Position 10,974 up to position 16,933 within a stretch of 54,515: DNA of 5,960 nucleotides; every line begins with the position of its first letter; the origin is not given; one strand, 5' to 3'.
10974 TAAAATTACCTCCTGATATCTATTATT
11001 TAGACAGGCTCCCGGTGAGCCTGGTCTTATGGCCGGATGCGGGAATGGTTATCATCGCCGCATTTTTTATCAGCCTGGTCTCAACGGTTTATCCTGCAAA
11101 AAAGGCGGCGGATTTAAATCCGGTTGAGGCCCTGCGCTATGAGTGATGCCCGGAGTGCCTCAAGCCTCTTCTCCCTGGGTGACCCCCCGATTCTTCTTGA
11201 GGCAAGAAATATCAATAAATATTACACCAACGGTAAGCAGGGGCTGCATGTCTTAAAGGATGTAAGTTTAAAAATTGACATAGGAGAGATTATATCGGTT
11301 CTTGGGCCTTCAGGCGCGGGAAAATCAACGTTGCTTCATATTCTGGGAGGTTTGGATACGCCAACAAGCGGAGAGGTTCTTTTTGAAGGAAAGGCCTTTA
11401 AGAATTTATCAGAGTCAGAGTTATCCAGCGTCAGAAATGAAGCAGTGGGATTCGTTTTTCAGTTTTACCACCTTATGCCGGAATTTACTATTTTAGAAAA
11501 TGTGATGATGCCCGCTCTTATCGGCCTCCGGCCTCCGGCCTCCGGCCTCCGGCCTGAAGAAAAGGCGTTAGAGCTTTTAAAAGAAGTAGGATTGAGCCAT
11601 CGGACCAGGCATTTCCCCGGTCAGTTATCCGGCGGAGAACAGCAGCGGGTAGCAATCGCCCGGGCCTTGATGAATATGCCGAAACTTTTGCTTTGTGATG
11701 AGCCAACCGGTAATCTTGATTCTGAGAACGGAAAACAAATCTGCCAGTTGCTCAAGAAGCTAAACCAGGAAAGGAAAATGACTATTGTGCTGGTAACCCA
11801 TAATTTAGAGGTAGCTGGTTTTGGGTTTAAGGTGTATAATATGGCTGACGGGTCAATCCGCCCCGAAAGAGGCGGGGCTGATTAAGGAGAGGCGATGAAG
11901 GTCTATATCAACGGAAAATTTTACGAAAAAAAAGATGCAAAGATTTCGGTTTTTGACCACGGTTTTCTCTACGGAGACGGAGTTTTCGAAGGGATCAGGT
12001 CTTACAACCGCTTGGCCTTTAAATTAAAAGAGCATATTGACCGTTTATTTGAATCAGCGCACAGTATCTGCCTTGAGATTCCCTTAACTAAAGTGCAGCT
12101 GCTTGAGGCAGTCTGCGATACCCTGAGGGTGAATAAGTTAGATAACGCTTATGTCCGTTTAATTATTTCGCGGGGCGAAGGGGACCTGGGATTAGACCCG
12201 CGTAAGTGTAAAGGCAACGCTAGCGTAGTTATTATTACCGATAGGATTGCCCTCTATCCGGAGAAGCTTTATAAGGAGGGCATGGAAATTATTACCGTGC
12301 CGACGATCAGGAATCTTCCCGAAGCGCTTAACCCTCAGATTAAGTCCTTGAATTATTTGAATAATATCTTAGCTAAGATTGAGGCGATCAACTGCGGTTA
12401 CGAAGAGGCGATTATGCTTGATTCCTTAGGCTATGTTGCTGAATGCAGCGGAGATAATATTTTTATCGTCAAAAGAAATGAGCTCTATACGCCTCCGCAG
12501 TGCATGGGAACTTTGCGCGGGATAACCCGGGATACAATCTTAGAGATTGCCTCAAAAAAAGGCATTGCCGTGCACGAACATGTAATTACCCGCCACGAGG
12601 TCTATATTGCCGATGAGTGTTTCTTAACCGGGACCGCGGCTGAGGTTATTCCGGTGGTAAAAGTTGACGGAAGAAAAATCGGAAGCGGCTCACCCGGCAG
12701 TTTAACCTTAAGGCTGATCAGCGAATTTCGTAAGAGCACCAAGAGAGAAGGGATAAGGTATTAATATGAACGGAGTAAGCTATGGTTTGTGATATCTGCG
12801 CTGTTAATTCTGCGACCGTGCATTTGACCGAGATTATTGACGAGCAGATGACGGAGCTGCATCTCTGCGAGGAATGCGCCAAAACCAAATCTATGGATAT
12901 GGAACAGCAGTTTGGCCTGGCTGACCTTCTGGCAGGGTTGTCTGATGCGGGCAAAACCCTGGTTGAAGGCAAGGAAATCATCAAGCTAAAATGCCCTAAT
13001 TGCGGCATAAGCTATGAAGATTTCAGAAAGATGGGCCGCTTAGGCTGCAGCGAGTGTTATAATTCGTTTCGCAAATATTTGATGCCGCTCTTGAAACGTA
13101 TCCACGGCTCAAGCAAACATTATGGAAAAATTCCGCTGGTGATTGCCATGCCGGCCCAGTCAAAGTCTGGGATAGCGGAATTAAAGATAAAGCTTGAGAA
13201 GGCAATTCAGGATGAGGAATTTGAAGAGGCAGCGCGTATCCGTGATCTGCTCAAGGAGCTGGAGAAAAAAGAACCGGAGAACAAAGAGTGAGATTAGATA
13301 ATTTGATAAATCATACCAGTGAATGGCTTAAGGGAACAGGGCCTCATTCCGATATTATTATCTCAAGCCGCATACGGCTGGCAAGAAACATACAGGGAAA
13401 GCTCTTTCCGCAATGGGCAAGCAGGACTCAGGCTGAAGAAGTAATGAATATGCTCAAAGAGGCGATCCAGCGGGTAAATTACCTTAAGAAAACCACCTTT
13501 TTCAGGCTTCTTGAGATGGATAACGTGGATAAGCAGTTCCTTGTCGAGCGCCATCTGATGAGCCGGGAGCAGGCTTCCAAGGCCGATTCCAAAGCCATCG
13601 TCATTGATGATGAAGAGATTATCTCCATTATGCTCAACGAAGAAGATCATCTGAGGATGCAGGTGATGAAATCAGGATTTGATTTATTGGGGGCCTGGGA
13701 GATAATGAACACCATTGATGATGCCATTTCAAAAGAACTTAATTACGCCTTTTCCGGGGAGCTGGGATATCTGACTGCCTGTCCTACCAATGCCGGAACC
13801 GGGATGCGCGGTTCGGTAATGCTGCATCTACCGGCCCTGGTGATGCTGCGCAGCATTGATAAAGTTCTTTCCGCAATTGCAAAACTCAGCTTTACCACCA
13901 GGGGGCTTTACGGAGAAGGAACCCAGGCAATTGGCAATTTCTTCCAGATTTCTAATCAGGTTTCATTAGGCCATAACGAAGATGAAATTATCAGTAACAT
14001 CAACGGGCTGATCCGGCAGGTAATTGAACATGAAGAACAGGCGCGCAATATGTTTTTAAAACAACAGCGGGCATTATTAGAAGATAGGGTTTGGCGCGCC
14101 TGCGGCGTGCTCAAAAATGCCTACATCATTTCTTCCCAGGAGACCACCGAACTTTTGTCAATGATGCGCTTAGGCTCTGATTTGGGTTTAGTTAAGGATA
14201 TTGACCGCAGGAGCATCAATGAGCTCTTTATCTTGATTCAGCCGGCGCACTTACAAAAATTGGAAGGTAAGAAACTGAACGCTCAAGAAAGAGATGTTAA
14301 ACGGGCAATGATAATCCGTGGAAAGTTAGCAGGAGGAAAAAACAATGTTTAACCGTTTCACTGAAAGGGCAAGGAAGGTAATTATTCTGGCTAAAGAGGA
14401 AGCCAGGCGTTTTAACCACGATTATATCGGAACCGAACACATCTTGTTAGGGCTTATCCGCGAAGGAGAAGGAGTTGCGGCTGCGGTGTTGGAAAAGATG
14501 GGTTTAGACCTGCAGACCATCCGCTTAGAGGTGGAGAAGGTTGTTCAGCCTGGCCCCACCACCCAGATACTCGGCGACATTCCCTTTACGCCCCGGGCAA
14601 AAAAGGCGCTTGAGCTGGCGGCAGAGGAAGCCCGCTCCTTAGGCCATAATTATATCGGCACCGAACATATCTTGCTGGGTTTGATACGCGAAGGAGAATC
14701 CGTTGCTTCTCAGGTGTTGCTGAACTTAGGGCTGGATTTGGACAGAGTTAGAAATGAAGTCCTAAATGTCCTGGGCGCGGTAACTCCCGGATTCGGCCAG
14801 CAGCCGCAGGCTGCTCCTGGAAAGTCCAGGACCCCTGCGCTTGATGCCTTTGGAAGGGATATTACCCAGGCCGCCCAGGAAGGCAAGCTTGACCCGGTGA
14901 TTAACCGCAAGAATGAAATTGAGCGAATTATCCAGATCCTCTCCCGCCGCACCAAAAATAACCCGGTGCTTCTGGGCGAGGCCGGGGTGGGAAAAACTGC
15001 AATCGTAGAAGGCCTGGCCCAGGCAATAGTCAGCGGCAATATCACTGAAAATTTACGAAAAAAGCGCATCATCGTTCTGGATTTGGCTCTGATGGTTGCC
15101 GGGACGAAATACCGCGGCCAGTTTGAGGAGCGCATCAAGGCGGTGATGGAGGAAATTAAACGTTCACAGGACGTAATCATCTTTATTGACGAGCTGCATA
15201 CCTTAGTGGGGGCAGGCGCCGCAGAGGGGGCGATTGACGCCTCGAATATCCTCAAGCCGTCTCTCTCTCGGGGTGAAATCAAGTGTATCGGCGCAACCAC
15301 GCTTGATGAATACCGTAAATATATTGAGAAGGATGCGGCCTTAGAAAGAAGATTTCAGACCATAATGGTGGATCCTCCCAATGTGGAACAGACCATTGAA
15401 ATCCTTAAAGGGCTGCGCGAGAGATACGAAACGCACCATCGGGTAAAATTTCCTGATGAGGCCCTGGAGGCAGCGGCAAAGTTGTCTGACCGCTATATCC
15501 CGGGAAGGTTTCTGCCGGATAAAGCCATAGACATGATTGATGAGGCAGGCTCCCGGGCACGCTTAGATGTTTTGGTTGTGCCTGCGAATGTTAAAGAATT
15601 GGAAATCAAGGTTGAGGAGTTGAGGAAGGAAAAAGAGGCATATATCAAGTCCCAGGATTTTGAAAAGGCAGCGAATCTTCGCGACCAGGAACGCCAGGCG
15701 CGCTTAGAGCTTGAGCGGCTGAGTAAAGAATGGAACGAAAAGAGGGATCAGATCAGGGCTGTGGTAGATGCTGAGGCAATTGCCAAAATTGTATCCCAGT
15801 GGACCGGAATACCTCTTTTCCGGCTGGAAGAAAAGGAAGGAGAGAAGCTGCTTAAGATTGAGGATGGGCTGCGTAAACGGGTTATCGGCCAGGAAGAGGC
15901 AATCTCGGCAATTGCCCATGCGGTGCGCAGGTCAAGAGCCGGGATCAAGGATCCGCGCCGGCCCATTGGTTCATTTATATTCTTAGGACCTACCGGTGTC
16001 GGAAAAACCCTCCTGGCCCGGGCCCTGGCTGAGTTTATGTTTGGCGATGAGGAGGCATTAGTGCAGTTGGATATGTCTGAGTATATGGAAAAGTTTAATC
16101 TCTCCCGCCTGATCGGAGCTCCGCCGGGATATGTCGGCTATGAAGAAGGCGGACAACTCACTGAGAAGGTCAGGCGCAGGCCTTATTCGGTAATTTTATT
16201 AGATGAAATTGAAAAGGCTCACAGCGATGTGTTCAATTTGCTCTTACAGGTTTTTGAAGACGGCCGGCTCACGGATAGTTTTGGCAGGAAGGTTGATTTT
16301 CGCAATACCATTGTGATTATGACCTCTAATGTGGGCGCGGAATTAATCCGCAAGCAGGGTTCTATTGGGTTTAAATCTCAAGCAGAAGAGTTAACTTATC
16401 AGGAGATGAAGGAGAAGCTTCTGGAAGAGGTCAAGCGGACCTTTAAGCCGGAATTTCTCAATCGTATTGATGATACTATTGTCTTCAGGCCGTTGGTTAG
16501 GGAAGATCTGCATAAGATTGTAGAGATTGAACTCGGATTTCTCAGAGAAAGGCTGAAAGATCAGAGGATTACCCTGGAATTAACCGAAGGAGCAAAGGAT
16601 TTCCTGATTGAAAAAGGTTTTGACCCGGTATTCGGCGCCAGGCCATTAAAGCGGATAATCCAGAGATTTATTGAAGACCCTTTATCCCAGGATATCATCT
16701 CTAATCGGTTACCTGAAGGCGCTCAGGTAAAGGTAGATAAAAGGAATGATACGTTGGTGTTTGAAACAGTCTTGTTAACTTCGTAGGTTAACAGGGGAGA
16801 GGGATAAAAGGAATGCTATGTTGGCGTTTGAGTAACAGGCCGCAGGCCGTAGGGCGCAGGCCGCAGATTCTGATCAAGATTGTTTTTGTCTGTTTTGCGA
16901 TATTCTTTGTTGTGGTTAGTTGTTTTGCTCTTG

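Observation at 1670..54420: Essential housekeeping genes carry in-frame palindromes and short-period tandem arrays (RPE-like selfish DNA)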

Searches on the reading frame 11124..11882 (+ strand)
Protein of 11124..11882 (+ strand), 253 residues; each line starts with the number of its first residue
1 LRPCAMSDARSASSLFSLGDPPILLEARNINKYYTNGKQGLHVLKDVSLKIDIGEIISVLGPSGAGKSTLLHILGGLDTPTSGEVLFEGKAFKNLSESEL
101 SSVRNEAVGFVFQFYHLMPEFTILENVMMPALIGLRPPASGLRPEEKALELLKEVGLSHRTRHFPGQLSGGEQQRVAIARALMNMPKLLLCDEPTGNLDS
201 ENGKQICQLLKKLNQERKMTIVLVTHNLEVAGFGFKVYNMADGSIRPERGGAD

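Call 35: search_solved_structures(query=window:11124-11882:+, show_alignments=1, max_evalue=1e-40)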
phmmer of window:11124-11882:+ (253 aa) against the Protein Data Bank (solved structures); distinct sequences matched with E-value up to 1e-40: 35.
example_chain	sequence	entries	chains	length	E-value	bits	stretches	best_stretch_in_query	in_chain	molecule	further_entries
7v8l_D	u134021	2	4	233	4.2e-68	232.8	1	23-248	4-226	Lipoprotein-releasing system ATP-binding protein LolD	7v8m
9rlc_D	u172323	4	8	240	4.7e-68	232.7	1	23-248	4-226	Lipoprotein-releasing system ATP-binding protein LolD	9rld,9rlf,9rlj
9rle_D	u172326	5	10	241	4.8e-68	232.6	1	23-248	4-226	Lipoprotein-releasing system ATP-binding protein LolD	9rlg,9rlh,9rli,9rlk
7arh_F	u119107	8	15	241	4.8e-68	232.6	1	23-248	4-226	Lipoprotein-releasing system ATP-binding protein LolD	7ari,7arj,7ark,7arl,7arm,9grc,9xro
7mdy_D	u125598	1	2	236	5.5e-68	232.4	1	23-248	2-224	Lipoprotein-releasing system ATP-binding protein LolD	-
7v8i_D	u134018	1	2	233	1.1e-67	231.5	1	23-248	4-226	Lipoprotein-releasing system ATP-binding protein LolD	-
9gvk_D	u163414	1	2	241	1.2e-67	231.3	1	23-248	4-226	Lipoprotein-releasing system ATP-binding protein LolD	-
7mdx_D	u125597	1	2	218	4.6e-67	229.4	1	23-243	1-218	Lipoprotein-releasing system ATP-binding protein LolD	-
9w35_C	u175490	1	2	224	1.5e-64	221.2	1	23-243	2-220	LolD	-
9w2w_D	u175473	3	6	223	1.6e-64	221.1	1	23-243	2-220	LolD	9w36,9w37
1f3o_A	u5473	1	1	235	1.4e-63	218.1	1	25-248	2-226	HYPOTHETICAL ABC TRANSPORTER ATP-BINDING PROTEIN MJ0796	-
1l2t_A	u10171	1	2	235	3.6e-63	216.7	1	25-248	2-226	Hypothetical ABC transporter ATP-binding protein MJ0796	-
3tif_A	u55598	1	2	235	5.1e-62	212.9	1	26-248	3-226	Uncharacterized ABC transporter ATP-binding protein MJ0796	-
5xu1_A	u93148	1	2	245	7.2e-59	202.6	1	24-246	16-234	ABC transporter ATP-binding protein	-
2pcj_A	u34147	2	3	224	8.2e-56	192.6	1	25-246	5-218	Lipoprotein-releasing system ATP-binding protein lolD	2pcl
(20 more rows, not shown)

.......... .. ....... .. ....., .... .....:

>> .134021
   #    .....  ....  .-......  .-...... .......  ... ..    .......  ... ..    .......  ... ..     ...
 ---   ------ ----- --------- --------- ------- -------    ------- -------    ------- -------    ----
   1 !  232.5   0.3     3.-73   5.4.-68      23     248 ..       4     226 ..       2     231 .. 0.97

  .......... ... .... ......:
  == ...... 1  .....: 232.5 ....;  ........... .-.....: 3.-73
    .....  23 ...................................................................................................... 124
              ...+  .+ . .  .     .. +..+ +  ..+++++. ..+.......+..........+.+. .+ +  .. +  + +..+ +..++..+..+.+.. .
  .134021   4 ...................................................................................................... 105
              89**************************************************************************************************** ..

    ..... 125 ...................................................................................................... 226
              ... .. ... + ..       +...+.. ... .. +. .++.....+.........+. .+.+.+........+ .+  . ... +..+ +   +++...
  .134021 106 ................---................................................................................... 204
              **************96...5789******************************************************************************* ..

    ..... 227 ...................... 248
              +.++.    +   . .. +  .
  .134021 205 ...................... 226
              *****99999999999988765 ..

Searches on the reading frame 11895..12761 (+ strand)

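Call 54: search_protein_families(library=pfam, max_evalue=0.000001, proteins=[window:11895-12761:+])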
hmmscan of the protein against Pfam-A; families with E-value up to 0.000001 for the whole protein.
window:11895-12761:+ (289 aa): 1 family
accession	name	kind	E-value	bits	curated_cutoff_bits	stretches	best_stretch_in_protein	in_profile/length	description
PF01063.24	Aminotran_4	-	3.5e-55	187.7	28.5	1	29-257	1-223/223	Amino-transferase class IV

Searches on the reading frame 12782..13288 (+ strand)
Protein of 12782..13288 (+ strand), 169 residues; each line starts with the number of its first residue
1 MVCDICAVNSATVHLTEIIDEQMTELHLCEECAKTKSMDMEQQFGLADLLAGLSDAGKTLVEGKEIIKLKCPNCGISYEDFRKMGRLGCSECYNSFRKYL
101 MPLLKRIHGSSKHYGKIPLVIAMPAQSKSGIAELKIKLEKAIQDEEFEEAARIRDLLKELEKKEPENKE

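Call 54: search_protein_families(library=pfam, max_evalue=0.000001, proteins=[window:12782-13288:+])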
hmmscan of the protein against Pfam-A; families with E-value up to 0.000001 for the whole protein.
window:12782-13288:+ (169 aa): 1 family
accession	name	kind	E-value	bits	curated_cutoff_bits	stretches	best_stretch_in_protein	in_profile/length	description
PF02151.25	UVR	-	9.9e-09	35.1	21.5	1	131-163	4-36/36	UvrB/uvrC motif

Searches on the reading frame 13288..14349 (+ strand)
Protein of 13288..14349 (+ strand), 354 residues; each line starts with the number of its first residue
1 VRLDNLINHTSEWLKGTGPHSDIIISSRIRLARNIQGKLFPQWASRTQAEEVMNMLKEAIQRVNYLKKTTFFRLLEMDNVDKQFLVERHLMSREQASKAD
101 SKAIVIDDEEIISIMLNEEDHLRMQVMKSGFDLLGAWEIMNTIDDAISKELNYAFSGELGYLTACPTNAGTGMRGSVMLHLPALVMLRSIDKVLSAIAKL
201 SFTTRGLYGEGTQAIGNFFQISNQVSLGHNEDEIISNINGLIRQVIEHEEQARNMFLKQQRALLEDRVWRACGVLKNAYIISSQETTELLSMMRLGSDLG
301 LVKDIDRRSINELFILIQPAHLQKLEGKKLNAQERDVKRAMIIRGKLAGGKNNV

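Call 55: search_protein_families(library=pfam, max_evalue=0.000001, proteins=[window:13288-14349:+])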
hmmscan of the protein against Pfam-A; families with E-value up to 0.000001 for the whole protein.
window:13288-14349:+ (354 aa): 1 family
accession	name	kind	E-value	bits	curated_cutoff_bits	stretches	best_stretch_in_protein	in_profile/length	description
PF00217.24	ATP-gua_Ptrans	-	1.9e-66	223.8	22.4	1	51-251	1-202/203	ATP:guanido phosphotransferase, C-terminal catalytic domain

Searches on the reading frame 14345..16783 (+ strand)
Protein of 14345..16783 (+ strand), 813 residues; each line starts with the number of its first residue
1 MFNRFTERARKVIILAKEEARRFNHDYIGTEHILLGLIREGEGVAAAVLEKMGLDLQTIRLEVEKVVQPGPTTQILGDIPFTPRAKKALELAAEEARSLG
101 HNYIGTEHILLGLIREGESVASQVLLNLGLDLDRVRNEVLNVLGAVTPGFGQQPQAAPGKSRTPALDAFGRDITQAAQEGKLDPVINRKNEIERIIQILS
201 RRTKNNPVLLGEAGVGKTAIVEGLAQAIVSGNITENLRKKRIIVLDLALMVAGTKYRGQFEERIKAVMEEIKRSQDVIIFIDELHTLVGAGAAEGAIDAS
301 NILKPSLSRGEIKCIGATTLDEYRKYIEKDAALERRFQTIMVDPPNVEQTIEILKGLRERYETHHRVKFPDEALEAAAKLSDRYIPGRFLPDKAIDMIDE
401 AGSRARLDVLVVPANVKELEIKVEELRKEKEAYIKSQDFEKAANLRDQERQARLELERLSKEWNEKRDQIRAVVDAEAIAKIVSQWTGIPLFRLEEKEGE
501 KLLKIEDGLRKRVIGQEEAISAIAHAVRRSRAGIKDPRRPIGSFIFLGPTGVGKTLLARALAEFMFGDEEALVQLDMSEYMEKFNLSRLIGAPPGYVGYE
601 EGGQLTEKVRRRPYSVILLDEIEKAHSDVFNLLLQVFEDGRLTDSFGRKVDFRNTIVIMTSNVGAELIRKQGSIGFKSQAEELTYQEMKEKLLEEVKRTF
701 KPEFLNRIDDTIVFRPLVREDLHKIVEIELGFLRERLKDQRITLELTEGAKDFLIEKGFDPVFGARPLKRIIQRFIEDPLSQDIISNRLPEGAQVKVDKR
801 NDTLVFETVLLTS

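Call 55: search_protein_families(library=pfam, max_evalue=0.000001, proteins=[window:14345-16783:+])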
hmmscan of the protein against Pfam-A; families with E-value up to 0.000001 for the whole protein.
window:14345-16783:+ (813 aa): 10 families
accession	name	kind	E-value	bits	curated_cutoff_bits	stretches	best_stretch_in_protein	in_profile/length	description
PF07724.20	AAA_2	-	1.4e-70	237.1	27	1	539-710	1-165/166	AAA domain (Cdc48 subfamily)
PF02861.25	Clp_N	-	8.2e-40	135.2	20.7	2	16-67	1-52/53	Clp amino terminal domain, pathogenicity island component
PF17871.7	AAA_lid_9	-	2.6e-34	117.7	22.8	1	347-448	2-103/104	AAA lid domain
PF10431.15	ClpB_D2-small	-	3.4e-28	97.9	21.9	1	717-797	1-81/81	C-terminal, D2-small domain, of ClpB protein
PF00004.35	AAA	-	4.3e-24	85.9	21.2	2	208-338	2-124/131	ATPase family associated with various cellular activities (AAA)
PF07728.20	AAA_5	-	8.2e-17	61.9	22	1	544-664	2-124/139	AAA domain (dynein-related subfamily)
PF13191.12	AAA_16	-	1.4e-11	45.7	32.6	0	186-236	3-63/167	AAA ATPase domain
PF13401.12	AAA_22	-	1.2e-10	42.3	27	0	203-302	4-110/130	AAA domain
PF00158.32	Sigma54_activat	-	2.2e-09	37.7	20.2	0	544-659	25-139/168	Sigma-54 interaction domain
PF01637.24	ATPase_2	-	5.7e-08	33.3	33.2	0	257-363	91-201/225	ATPase domain predominantly from Archaea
